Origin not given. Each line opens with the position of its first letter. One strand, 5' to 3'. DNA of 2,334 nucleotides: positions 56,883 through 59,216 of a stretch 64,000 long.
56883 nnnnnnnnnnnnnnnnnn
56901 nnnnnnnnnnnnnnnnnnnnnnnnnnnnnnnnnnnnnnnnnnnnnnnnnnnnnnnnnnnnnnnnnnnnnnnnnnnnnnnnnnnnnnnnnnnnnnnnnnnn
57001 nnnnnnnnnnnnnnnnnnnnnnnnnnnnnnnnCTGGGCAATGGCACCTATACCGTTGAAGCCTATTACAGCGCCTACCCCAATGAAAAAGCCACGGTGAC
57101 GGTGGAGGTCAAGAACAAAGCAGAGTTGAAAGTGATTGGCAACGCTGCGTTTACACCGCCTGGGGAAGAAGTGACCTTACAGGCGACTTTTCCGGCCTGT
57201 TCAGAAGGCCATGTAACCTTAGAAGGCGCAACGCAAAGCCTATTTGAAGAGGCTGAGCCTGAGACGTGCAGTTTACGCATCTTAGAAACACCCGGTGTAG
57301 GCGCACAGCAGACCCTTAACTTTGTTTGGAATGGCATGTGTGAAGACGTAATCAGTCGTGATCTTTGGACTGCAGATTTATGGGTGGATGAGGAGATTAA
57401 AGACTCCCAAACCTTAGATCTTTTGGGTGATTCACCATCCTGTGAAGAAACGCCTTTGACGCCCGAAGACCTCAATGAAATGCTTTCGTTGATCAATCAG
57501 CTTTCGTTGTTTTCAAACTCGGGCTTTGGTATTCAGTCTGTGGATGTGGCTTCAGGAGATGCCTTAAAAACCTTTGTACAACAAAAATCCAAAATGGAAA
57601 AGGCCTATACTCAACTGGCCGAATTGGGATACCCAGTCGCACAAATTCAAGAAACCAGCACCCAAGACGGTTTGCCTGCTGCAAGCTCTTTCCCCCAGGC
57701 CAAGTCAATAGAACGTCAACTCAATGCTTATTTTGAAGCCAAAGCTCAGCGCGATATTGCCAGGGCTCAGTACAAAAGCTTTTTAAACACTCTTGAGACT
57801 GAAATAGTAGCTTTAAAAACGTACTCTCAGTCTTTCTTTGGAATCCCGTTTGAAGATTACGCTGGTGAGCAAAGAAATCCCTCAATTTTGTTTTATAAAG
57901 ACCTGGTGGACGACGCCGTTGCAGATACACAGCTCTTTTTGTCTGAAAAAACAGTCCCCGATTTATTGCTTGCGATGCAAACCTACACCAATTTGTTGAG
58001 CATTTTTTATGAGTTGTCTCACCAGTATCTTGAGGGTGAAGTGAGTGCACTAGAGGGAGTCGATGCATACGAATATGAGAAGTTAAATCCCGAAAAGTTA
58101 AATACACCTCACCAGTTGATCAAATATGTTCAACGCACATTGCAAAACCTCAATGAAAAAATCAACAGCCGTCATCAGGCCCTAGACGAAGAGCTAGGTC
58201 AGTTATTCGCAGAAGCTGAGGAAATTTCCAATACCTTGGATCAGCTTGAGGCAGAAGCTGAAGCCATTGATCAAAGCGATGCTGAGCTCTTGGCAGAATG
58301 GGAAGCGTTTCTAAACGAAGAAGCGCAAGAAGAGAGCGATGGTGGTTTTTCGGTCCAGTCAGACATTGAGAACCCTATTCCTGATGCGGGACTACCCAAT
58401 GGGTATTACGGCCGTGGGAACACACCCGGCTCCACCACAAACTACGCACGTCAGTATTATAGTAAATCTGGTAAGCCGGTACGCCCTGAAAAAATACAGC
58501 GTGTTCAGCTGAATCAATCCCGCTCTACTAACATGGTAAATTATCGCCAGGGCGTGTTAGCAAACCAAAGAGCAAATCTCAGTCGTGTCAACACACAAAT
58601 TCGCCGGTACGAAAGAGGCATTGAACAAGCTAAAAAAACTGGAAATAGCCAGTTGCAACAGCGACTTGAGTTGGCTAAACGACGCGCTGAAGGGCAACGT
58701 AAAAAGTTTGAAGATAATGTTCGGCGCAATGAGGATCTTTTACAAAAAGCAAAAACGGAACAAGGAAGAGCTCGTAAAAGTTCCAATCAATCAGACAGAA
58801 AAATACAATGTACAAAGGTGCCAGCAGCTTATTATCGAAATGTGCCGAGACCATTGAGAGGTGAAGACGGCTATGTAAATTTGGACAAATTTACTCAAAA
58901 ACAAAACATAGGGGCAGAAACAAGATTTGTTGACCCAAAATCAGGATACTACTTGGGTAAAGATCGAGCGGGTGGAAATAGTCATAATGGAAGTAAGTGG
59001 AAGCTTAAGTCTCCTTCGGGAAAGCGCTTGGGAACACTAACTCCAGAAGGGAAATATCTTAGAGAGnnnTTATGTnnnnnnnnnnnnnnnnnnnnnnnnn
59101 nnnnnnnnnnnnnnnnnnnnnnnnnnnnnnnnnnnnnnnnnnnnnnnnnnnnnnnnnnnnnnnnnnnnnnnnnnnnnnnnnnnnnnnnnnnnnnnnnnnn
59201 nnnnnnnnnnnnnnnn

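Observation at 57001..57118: An in-frame TAG separates two ORFs exactly at the start of an 86-bp direct repeat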

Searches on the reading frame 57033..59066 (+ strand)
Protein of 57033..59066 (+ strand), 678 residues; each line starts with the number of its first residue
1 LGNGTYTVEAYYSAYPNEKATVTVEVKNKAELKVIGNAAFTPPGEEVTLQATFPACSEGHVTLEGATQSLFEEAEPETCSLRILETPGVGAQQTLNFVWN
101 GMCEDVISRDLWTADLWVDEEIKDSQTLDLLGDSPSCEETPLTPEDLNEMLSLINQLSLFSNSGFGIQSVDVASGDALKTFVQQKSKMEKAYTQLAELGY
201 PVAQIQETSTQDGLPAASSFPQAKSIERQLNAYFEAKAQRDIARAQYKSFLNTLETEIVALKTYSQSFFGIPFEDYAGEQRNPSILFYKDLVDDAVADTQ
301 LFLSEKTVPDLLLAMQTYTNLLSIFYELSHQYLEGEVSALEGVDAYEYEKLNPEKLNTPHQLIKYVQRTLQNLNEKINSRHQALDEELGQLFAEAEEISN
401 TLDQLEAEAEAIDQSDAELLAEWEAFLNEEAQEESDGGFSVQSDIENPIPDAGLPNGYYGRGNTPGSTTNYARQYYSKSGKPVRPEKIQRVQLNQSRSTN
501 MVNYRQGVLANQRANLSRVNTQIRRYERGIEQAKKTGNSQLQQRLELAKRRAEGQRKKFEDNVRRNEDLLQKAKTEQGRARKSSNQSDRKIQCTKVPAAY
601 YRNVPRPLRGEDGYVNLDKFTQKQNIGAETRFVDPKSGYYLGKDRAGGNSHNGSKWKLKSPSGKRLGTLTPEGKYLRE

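Call 7: search_protein_families(library=pfam, proteins=[window:57033-59066:+], max_evalue=0.1)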
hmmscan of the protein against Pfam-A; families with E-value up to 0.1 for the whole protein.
window:57033-59066:+ (678 aa): 0 families

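Call 12: search_protein_families(library=ncbifam, proteins=[window:57033-59066:+], max_evalue=0.1)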
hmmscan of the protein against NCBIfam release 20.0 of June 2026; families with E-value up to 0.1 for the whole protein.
window:57033-59066:+ (678 aa): 0 families

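Call 13: search_solved_structures(query=window:57033-59066:+, max_evalue=1)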
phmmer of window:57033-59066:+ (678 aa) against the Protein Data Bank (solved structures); distinct sequences matched with E-value up to 1: 3.
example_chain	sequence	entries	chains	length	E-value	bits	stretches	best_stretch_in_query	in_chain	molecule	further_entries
4zry_B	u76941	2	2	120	0.014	17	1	509-584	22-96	Keratin, type II cytoskeletal 1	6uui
3tnu_B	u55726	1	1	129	0.23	13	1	508-602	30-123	Keratin, type II cytoskeletal 5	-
6jfv_B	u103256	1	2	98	0.37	12.3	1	510-602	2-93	Keratin, type II cytoskeletal 5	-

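Call 15: find_homologous_proteins(query=window:57033-59066:+, max_evalue=0.001)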
Query window:57033-59066:+ (678 aa): 3 proteins with E <= 0.001 among 8000 candidates.
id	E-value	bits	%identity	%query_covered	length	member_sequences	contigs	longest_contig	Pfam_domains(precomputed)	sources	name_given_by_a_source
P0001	0.0e+0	1460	100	97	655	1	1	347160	-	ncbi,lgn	-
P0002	0.0e+0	1039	82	83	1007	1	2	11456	PF15533.13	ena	-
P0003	1.0e-268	911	71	88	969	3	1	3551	PF12106.15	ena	-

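Call 20: find_encoding_contigs(protein=P0002, flank=10000, max_places=3)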
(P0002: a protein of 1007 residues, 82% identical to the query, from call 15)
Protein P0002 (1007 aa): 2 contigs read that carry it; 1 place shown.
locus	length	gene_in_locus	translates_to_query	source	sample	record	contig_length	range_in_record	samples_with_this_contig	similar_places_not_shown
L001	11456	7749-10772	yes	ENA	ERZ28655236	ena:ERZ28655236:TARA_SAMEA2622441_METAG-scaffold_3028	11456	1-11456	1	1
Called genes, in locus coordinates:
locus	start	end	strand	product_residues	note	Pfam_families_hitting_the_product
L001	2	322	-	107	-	?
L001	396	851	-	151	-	PF00903:Glyoxalase, PF13468:Glyoxalase_3, PF13669:Glyoxalase_4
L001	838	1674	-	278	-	PF00106:adh_short, PF08659:KR, PF13561:adh_short_C2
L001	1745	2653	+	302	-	PF00698:Acyl_transf_1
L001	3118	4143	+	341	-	PF01073:3Beta_HSD, PF01370:Epimerase, PF02719:Polysacc_synt_2, PF04321:RmlD_sub_bind (weak), PF07993:NAD_binding_4 (faint), PF16363:GDP_Man_Dehyd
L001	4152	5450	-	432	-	-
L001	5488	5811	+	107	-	PF14114:DUF4286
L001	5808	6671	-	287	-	-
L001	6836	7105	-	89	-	PF06769:YoeB_toxin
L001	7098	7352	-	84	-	PF02604:PhdYeFM_antitox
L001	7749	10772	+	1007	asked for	PF15533:Ntox33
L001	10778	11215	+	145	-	PF14106:DUF4279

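Call 21: find_encoding_contigs(protein=P0001, flank=10000, max_places=3)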
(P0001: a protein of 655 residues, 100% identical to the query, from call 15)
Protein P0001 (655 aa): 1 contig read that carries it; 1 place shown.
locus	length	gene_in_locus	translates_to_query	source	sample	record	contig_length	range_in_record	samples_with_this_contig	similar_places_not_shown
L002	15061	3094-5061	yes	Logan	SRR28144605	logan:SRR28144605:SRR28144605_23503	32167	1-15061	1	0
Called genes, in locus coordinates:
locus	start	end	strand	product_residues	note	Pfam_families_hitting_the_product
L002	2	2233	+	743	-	?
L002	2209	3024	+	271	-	-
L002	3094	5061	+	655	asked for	-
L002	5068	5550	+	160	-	-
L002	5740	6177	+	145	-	PF14106:DUF4279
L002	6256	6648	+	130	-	-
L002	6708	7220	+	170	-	-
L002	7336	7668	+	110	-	-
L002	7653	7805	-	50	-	-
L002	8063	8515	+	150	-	PF24024:DUF7336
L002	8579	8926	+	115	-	PF01503:PRA-PH (weak), PF03819:MazG, PF12643:MazG-like (weak)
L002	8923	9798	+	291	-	PF21342:SoxA-TsdA_cyt-c (weak), PF00034:Cytochrom_C (weak), PF13442:Cytochrome_CBB3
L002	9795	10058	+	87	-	PF04193:PQ-loop, PF03083:MtN3_slv (weak)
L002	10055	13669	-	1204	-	-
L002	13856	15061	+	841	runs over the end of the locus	-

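Call 26: find_encoding_contigs(protein=P0003, flank=10000, max_places=3)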
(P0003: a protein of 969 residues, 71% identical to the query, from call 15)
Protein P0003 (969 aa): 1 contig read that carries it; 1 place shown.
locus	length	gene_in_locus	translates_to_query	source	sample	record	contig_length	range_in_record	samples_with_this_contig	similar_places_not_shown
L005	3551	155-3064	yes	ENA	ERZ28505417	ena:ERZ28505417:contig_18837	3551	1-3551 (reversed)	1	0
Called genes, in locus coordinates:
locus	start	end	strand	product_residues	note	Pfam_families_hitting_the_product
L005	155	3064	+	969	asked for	PF12106:Colicin_E5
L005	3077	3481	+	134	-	-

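Call 43: search_protein_families(library=pfam, proteins=[P0002, P0003], max_evalue=10)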
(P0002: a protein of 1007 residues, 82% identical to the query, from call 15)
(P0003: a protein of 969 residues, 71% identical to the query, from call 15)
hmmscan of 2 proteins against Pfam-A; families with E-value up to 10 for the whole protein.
P0002 (1007 aa): 9 families
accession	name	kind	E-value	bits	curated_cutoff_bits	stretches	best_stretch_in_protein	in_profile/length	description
PF15533.11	Ntox33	-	4.2e-11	43.6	28.4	1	948-1004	7-65/65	Bacterial toxin 33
PF22797.1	SlpA_D2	-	0.18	12.8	24.5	1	407-457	38-88/102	SlpA domain II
PF11727.13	ISG65-75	-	1.8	8.1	25.1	1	872-936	82-146/281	Invariant surface glycoprotein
PF14235.11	DUF4337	-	2.1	8.9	27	1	719-769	73-123/161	Domain of unknown function (DUF4337)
PF10498.14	IFT57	-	2.3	7.6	40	1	706-783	237-314/360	Intra-flagellar transport protein 57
PF04678.18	MCU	-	2.6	8.5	30.8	1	702-763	28-88/177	Mitochondrial calcium uniporter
PF25100.1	DUF7809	-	3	8.6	27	1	701-785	37-107/160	Domain of unknown function (DUF7809)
PF04799.18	Fzo_mitofusin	-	7.7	6.4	27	1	708-756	90-138/161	fzo-like conserved region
PF25366.1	RUFY4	-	8.5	7.2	27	1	720-780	14-73/90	RUFY4-like domain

P0003 (969 aa): 6 families
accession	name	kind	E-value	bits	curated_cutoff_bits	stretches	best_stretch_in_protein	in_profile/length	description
PF12106.13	Colicin_E5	-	4.9e-19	68.8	25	1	885-964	6-86/88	Colicin E5 ribonuclease domain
PF03194.20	LUC7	-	0.024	14.8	33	2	760-848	99-187/246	LUC7 N_terminus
PF02601.20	Exonuc_VII_L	-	0.26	11.2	35.9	1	628-730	177-279/315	Exonuclease VII, large subunit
PF14362.11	DUF4407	-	0.6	9.8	31.3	1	639-707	189-257/297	Domain of unknown function (DUF4407)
PF18476.7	PIN_8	-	1.4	9.2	26.1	1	626-705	32-108/227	PIN like domain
PF15294.11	Leu_zip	-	1.7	8.5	28.2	1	617-704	112-200/275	Leucine zipper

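Call 46: find_related_loci(query=A4, collection=metagenome_contigs, flank=10000)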
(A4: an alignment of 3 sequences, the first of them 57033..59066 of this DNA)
Query A4 (678 aa) in metagenome_contigs; peptide patterns used: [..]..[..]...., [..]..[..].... (x = any residue, [..] = any of these).
104 stretches matched a pattern, but none encodes a relative of the query by tblastn (E <= 1e-3).
